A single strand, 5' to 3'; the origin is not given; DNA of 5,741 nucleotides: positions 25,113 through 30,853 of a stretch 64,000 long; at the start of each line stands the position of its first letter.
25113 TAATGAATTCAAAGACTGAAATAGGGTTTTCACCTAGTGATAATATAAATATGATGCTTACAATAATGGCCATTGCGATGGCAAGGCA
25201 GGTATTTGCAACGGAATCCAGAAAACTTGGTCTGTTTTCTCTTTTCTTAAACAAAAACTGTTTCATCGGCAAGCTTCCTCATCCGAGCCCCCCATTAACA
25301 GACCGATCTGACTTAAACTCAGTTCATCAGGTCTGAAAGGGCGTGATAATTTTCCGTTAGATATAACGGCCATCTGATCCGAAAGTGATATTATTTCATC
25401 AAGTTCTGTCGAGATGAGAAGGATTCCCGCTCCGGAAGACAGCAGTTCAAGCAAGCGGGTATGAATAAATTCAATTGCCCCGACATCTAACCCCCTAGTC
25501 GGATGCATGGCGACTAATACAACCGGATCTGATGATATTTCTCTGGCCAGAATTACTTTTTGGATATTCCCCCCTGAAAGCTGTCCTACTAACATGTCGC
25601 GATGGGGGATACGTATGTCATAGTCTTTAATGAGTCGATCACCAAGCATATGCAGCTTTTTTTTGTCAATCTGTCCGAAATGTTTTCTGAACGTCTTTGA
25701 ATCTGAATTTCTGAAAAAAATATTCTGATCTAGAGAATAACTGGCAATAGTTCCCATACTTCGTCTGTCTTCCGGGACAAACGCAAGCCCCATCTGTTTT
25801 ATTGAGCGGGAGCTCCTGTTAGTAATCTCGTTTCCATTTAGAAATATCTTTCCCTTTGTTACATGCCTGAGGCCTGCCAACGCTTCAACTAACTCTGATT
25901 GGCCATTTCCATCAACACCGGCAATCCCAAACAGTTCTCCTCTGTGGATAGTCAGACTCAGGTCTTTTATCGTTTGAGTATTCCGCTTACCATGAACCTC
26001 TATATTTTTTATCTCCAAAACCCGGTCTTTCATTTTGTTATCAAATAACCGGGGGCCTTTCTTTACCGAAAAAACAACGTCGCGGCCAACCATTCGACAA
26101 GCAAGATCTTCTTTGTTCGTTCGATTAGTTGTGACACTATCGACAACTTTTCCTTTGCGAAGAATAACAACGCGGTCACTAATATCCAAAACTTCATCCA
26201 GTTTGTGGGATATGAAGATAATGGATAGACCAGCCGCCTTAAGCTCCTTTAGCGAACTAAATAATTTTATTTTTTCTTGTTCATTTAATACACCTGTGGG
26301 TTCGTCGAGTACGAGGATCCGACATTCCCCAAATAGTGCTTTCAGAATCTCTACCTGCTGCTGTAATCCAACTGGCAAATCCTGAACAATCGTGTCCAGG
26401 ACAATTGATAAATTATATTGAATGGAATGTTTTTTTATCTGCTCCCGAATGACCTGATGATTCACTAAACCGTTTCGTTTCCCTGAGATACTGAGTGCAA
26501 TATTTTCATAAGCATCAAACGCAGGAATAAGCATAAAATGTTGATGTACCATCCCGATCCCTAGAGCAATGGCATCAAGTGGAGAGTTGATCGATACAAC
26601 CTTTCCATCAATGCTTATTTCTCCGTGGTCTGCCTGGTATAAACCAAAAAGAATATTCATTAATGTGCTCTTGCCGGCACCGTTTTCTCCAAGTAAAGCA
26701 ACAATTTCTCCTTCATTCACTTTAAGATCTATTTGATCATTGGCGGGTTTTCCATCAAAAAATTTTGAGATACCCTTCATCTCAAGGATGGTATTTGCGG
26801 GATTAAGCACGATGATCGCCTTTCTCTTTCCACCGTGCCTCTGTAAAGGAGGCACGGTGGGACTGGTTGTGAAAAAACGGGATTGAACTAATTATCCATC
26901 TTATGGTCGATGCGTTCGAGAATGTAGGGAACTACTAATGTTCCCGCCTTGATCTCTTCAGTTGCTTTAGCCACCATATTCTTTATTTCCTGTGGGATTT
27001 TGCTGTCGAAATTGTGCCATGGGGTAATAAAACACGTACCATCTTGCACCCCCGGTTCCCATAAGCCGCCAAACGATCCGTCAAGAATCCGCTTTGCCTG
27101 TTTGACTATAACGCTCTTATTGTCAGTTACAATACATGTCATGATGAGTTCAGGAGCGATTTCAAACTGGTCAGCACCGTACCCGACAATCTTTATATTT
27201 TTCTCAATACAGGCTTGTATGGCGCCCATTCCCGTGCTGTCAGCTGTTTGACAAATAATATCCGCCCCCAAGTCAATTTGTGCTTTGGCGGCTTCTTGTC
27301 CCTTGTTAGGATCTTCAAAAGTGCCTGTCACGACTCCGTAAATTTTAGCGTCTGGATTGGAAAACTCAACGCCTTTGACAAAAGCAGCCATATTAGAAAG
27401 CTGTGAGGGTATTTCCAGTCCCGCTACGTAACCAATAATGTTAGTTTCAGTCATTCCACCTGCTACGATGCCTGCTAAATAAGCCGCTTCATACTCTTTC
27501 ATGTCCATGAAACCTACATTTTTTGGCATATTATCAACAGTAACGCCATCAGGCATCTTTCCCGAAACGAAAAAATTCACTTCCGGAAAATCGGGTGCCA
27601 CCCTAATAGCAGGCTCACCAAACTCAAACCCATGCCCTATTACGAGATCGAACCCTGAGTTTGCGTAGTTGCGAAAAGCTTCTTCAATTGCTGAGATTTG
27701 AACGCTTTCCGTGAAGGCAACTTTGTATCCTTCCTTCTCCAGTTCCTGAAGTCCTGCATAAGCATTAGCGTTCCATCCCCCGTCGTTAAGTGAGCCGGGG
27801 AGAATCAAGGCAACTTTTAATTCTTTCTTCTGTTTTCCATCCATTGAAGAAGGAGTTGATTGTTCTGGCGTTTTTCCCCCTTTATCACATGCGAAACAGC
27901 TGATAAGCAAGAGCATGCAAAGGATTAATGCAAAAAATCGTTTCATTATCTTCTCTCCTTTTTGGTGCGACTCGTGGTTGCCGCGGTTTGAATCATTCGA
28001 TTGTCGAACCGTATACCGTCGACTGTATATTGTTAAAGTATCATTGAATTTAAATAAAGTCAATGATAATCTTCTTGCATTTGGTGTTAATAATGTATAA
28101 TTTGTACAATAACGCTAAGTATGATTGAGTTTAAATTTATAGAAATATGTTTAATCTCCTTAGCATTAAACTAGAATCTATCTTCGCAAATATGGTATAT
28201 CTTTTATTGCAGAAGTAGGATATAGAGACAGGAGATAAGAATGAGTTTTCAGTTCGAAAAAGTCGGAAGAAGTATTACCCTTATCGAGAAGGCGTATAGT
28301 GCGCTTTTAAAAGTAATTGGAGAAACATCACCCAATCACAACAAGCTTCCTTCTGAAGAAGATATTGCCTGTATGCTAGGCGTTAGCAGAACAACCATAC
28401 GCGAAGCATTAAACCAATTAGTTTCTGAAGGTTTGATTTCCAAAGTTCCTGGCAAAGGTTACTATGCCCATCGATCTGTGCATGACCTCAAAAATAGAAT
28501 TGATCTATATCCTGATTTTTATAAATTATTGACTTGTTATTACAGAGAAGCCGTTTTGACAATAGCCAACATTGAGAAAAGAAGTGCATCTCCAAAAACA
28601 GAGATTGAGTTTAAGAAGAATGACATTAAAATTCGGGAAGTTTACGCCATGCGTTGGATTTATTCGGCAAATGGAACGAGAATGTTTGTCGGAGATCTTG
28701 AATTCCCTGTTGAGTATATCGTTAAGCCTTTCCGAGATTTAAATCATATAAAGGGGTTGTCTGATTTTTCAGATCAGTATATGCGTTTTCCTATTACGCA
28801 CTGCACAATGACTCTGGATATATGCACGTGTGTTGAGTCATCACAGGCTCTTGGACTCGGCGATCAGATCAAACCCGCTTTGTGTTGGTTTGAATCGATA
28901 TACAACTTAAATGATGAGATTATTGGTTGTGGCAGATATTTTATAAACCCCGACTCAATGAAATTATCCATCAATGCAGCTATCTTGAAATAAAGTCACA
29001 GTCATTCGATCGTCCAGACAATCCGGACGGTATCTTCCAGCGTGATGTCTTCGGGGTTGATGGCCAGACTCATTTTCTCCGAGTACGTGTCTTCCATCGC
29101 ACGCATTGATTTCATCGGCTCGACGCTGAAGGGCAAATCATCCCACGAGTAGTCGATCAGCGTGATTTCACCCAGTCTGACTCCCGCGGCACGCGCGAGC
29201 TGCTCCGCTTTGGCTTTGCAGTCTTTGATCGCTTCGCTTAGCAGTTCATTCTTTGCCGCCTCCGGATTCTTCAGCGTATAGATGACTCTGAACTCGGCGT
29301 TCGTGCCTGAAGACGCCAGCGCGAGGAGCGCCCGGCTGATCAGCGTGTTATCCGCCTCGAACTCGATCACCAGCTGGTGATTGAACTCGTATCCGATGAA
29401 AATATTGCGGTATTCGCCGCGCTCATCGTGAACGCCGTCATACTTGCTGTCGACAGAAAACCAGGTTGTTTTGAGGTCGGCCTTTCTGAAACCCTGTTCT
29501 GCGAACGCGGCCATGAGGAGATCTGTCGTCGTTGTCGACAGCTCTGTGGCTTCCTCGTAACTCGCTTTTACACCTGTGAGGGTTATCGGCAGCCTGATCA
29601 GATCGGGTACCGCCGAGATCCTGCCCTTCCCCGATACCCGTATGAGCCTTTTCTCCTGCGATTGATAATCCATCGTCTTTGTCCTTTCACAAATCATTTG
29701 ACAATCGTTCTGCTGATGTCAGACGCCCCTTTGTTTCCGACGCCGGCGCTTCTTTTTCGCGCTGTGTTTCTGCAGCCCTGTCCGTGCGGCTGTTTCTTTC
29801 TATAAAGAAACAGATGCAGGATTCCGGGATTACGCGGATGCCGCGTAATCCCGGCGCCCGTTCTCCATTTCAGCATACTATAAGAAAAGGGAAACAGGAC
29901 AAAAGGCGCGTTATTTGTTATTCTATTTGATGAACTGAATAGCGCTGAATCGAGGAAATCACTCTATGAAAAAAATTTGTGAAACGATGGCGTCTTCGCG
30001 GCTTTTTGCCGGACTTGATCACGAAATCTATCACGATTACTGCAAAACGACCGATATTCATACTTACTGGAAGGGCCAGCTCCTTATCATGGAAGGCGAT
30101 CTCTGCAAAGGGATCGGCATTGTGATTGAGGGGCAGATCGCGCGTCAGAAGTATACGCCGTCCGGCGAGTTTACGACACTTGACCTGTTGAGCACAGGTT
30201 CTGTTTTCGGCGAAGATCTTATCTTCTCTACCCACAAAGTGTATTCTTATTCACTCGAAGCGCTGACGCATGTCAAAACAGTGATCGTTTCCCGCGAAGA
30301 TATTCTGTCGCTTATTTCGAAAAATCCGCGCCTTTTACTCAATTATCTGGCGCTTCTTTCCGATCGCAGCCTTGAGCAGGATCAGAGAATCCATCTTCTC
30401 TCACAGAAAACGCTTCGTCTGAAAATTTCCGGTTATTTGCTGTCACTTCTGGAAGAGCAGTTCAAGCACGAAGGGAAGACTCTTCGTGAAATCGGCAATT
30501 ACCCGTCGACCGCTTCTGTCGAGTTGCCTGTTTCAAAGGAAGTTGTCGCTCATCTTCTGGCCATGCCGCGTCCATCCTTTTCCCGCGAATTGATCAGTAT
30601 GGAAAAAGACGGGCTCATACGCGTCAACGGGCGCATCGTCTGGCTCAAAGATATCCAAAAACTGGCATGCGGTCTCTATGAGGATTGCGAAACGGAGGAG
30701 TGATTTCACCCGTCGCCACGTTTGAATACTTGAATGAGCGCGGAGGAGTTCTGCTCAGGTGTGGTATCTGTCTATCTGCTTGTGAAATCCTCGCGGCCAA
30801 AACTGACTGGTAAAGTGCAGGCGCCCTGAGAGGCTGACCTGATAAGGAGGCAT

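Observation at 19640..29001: Sharply AT-richer ~9.3 kb block wedged between two convergent host genes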

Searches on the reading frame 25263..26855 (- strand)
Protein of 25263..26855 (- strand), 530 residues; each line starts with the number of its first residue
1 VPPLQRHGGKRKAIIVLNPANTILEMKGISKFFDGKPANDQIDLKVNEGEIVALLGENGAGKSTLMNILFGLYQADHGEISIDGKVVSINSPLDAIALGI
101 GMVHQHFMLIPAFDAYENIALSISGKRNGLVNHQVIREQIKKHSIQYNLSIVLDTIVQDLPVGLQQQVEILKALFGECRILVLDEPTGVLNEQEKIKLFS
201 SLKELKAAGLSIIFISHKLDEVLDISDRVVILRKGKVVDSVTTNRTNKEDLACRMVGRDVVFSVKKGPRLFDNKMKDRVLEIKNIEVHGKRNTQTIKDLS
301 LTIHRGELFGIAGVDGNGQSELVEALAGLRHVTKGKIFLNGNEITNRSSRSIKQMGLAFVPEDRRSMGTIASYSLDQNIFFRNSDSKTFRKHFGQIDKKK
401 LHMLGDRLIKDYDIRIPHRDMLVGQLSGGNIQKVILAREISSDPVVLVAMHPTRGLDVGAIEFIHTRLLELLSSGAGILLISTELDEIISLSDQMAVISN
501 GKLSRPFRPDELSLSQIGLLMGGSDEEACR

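Call 6: search_protein_families(library=pfam, proteins=[window:25263-26855:-])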
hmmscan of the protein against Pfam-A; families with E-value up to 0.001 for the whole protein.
window:25263-26855:- (530 aa): 4 families
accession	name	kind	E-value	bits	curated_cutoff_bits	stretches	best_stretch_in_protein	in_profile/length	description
PF00005.33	ABC_tran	-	1.1e-44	152.9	25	2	40-187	2-136/137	ABC transporter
PF03193.22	RsgA_GTPase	-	5.6e-06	26.7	30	1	45-82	103-139/174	RsgA GTPase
PF13476.12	AAA_23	-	6.1e-05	24.2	27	1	24-74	2-45/201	AAA domain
PF13555.12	AAA_29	-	0.00015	21.9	27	0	43-66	16-39/61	P-loop containing region of AAA domain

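Call 7: search_protein_families(library=ncbifam, proteins=[window:25263-26855:-], max_evalue=0.00001)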
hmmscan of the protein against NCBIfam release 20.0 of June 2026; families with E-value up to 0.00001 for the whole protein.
window:25263-26855:- (530 aa): 187 families (the best 25 are shown)
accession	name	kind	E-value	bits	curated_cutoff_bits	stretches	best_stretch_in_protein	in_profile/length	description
NF047930.1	ABC_ATP_B6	equivalog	5.6e-135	450.8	670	1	23-521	2-508/510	putative B6 ABC transporter ATP-binding protein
NF010069.0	PRK13549.1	equivalog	9.4e-113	377.3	699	1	21-517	3-497/513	xylose ABC transporter ATP-binding protein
NF041861.1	YtfR_transport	equivalog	7.8e-110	367.6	850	1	23-517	1-486/492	galactofuranose ABC transporter, ATP-binding protein YtfR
NF040905.2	GguA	equivalog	3.4e-105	352.3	810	1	23-514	1-493/500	multiple monosaccharide ABC transporter ATP-binding protein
NF008442.0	PRK11288.1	equivalog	2e-104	349.7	689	1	21-507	5-481/504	L-arabinose ABC transporter ATP-binding protein AraG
NF008215.0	PRK10982.1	equivalog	9.7e-102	341.1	828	1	19-504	9-485/506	galactose/methyl galactoside ABC transporter ATP-binding protein MglA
TIGR02633.1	xylG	equivalog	5.6e-101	338.5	723.65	1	23-517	1-495/500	D-xylose ABC transporter ATP-binding protein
NF008030.0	PRK10762.1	equivalog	2.2e-100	336.8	745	1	21-511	2-481/501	ribose ABC transporter ATP-binding protein RbsA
NF011967.0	PRK15439.1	equivalog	6.4e-97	325.1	586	1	20-520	8-498/510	autoinducer 2 ABC transporter ATP-binding protein LsrA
NF007253.0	PRK09700.1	equivalog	7.6e-97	325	772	1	22-511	4-496/510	D-allose ABC transporter ATP-binding protein AlsA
TIGR03410.1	urea_trans_UrtE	equivalog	1.4e-55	188.2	285.8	2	24-251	1-224/230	urea ABC transporter ATP-binding subunit UrtE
TIGR01188.1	drrA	subfamily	6.4e-55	186.6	312.45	2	31-277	1-243/302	daunorubicin resistance ABC transporter, ATP-binding protein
TIGR03864.1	PQQ_ABC_ATP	hypoth_equivalog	2.7e-53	180.8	302.25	2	24-246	2-219/236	ABC transporter, ATP-binding subunit, PQQ-dependent alcohol dehydrogenase system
NF010060.0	PRK13537.1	equivalog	2.3e-52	177.8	521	2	21-256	13-243/314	nodulation factor ABC transporter ATP-binding protein NodI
TIGR03265.1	PhnT2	equivalog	3.1e-52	178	457.7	2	22-243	3-219/353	putative 2-aminoethylphosphonate ABC transporter ATP-binding protein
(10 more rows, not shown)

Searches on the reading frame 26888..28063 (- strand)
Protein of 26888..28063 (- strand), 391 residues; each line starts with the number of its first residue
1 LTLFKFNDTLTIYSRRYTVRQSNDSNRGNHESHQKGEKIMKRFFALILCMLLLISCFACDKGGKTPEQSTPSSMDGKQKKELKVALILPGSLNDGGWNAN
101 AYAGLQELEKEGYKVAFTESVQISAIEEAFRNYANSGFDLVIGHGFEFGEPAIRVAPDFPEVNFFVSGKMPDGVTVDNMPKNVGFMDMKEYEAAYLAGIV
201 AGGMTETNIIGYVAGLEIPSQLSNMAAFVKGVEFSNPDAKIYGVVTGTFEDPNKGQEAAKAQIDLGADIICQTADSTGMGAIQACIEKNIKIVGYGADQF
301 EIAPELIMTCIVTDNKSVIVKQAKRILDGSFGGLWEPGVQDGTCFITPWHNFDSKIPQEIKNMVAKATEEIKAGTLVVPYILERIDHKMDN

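Call 6: search_protein_families(library=pfam, proteins=[window:26888-28063:-])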
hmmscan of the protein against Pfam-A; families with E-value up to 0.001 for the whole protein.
window:26888-28063:- (391 aa): 1 family
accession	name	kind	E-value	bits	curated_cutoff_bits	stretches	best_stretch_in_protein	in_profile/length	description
PF02608.20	Bmp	-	9.6e-54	182.8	24.1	1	83-370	3-294/301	ABC transporter substrate-binding protein PnrA-like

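Call 7: search_protein_families(library=ncbifam, proteins=[window:26888-28063:-], max_evalue=0.00001)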
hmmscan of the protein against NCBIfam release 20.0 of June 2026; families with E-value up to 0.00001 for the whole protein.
window:26888-28063:- (391 aa): 1 family
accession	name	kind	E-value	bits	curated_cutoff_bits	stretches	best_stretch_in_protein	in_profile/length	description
NF047927.1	ABC_BMP_B6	equivalog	1.6e-26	93.2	400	1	83-381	4-302/314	putative B6 ABC transporter substrate-binding protein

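Call 44: search_solved_structures(query=window:26888-27946:-, max_evalue=0.00001)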
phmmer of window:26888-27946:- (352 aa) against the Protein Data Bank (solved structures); distinct sequences matched with E-value up to 0.00001: 15.
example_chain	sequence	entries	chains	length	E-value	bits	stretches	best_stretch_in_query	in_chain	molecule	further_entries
4p98_A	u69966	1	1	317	2.3e-35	125.7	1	34-342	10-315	Extracellular solute-binding protein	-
3s99_A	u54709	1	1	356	5e-35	124.6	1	35-337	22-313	Basic membrane lipoprotein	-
7x0r_A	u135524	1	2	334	2.5e-32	115.7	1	25-347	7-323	Lbp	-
6pi5_A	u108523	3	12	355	5.4e-28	101.4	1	39-294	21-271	Atrazine periplasmic binding protein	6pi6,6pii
6shu_A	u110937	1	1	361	6.1e-20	75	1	32-342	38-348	Basic membrane protein D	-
2hqb_A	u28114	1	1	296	7.5e-19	71.4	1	45-329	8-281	Transcriptional activator of comK gene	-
9q1u_A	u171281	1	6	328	1.2e-18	70.7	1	43-328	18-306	Basic membrane protein A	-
6yab_AAA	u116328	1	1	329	1.3e-15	60.8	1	50-244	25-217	Lipoprotein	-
6yab_DDD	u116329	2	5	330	1.3e-15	60.7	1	50-244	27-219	Lipoprotein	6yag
6ya3_C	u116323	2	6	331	1.3e-15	60.7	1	50-244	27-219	Lipoprotein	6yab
6y9u_A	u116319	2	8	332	1.3e-15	60.7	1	50-244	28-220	Lipoprotein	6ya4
2fqw_A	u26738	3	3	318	1.2e-14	57.5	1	50-324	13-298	Membrane lipoprotein tmpC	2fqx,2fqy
4pev_A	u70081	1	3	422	2.2e-12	50.1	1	31-304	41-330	Membrane lipoprotein family protein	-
4ycs_A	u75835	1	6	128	9.3e-07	31.6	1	38-166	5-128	Uncharacterized protein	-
4iil_A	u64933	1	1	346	1.3e-06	31.1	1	152-340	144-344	Membrane lipoprotein TpN38(b)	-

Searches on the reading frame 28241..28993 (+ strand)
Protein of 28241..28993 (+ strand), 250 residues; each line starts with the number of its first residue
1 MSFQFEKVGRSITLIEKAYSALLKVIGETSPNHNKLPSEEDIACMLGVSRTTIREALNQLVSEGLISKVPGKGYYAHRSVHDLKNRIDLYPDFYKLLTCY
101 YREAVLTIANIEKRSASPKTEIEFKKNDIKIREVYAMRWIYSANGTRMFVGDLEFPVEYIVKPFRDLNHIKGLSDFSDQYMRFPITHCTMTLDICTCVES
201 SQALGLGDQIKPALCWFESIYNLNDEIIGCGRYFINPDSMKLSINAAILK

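Call 6: search_protein_families(library=pfam, proteins=[window:28241-28993:+])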
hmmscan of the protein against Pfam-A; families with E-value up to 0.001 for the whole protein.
window:28241-28993:+ (250 aa): 4 families
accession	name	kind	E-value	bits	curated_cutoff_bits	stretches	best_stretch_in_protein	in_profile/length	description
PF00392.27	GntR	-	1.1e-13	51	27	1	32-75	20-63/64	Bacterial regulatory proteins, gntR family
PF13545.12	HTH_Crp_2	-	1.2e-06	28.8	27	1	37-72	23-57/70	Crp-like helix-turn-helix domain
PF08279.18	HTH_11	-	5.3e-05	23.5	25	1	40-74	19-54/55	HTH domain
PF01978.25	TrmB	-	5.6e-05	23.4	25.6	1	39-74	25-59/68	Sugar-specific transcriptional regulator TrmB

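Call 7: search_protein_families(library=ncbifam, proteins=[window:28241-28993:+], max_evalue=0.00001)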
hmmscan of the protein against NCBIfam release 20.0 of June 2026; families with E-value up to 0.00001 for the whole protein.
window:28241-28993:+ (250 aa): 11 families
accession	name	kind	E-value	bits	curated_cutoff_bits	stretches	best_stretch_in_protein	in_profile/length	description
NF052282.1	PLP_TF_PdxR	equivalog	7.8e-12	45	320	1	25-139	14-112/448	MocR-like pyridoxine biosynthesis transcription factor PdxR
TIGR02404.1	trehalos_R_Bsub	equivalog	1.3e-09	38.1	211.95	1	18-74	5-62/233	trehalose operon repressor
NF007741.0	PRK10421.1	equivalog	1.7e-09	37.5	311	1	33-80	28-75/262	transcriptional regulator LldR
NF041547.1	GntR_LSA1692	equivalog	2.3e-09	37.2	275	1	31-126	20-117/233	GntR family transcriptional regulator, LSA1692 subfamily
TIGR02018.2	his_ut_repres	equivalog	1.7e-08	34.1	220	1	31-75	18-62/226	histidine utilization transcriptional repressor HutC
TIGR02325.1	C_P_lyase_phnF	equivalog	2.2e-07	30.7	156.8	1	34-87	30-81/238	phosphonate metabolism transcriptional regulator PhnF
TIGR03337.1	phnR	equivalog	3.3e-07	30.2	296.75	1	32-76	21-65/231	phosphonate utilization transcriptional regulator PhnR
NF008491.0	PRK11402.1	subfamily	8.5e-07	28.7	269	1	34-120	33-120/243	GntR family transcriptional regulator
NF052290.2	MocR_like_YczR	exception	9.5e-07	27.9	487.4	1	31-77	38-84/458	MocR-like transcription factor YczR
NF052285.1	GABA_TF_GabR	exception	5.5e-06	25.4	600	1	25-77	12-64/456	MocR-like transcriptional regulator GabR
NF007292.0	PRK09764.1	equivalog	8.2e-06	25.2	281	0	34-78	27-71/240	GntR family transcriptional regulator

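Call 79: find_homologous_proteins(query=window:28241-28993:+, max_evalue=1e-20)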
Query window:28241-28993:+ (250 aa): 10 proteins with E <= 1e-20 among 264 candidates.
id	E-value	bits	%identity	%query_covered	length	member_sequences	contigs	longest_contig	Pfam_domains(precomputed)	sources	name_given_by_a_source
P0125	3.4e-166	568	100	100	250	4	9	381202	PF00392.28,PF13545.13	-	-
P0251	2.6e-95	336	60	100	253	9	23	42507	PF08279.19,PF13730.13,PF01978.26,PF00392.28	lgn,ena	-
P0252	3.0e-81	290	52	100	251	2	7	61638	PF08279.19,PF00392.28,PF13545.13,PF01325.26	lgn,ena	-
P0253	1.1e-78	282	53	100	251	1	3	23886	PF00392.28,PF13545.13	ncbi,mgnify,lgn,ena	mgnify:CR=1 FL=1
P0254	6.0e-77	276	51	100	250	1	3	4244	PF00392.28,PF01325.26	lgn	-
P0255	1.4e-74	268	50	100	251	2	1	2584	PF00392.28,PF13545.13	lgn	-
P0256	3.9e-74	267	51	100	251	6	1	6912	PF00392.28,PF13545.13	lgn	-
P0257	1.4e-70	255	50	99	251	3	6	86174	PF00392.28,PF13545.13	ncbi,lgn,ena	-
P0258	4.5e-69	250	50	99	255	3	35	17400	PF00392.28,PF13545.13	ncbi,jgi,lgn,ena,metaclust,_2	metaclust:\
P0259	1.4e-67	246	46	100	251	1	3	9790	PF00392.28,PF13545.13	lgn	-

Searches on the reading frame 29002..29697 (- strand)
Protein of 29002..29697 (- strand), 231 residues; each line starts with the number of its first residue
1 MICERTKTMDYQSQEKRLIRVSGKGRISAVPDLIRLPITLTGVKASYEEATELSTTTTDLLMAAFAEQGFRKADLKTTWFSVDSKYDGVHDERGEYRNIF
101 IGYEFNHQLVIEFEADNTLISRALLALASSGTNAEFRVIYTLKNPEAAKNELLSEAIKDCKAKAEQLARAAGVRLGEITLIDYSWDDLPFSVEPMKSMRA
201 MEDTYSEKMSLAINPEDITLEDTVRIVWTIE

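Call 6: search_protein_families(library=pfam, proteins=[window:29002-29697:-])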
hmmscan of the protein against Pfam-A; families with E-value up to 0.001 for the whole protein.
window:29002-29697:- (231 aa): 1 family
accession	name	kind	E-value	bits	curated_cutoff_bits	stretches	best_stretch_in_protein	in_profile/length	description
PF04402.19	SIMPL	-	1e-33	117.8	25.2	1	19-228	1-205/205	Protein of unknown function (DUF541)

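Call 7: search_protein_families(library=ncbifam, proteins=[window:29002-29697:-], max_evalue=0.00001)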
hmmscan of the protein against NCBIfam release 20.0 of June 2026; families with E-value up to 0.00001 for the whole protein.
window:29002-29697:- (231 aa): 1 family
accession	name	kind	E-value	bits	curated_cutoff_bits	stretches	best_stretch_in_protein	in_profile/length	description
NF008299.0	PRK11087.1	equivalog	5.3e-15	55.4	249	1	15-230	28-236/238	oxidative stress defense protein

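Call 12: find_encoding_contigs(protein=window:29002-29697:-, flank=10000, max_places=10)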
Protein window:29002-29697:- (231 aa): no gene with exactly this product is on record in the collection.

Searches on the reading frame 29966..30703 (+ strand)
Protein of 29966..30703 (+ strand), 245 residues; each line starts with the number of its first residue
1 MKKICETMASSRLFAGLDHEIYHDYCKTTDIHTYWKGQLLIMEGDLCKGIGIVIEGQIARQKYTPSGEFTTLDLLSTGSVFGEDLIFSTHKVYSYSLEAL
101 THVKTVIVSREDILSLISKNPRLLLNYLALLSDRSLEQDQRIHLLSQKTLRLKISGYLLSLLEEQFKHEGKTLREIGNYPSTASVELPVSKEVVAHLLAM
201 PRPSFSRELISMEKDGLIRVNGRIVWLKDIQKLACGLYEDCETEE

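Call 27: find_related_loci(query=A1, collection=genome_contigs, flank=10000)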
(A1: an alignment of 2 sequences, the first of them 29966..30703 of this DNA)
Query A1 (245 aa) in genome_contigs; peptide patterns used: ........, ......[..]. (x = any residue, [..] = any of these).
136 stretches matched a pattern; 4 encode a relative of the query (tblastn E <= 1e-3); 4 distinct loci.
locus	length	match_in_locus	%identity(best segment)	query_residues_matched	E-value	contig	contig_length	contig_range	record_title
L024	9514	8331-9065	89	1-245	7e-141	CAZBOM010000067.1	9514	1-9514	MAG TPA_asm: uncultured Mageeibacillus sp. isolate binchicken_co45_790 genome assembly, contig: NODE_13626_length_9514_c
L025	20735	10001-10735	83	1-245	3e-133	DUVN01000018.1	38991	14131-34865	MAG TPA_asm: Clostridiaceae bacterium isolate AS08sgBPME_403 108527_AS08, whole genome shotgun sequence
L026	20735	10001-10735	81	1-245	1e-126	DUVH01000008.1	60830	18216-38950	MAG TPA_asm: Clostridiaceae bacterium isolate AS08sgBPME_361 36149_AS08, whole genome shotgun sequence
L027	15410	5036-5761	75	1-242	1e-115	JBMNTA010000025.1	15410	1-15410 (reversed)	MAG: Saccharofermentanales bacterium isolate SBF912SR4HQ0002 scaffold_7576_c1, whole genome shotgun sequence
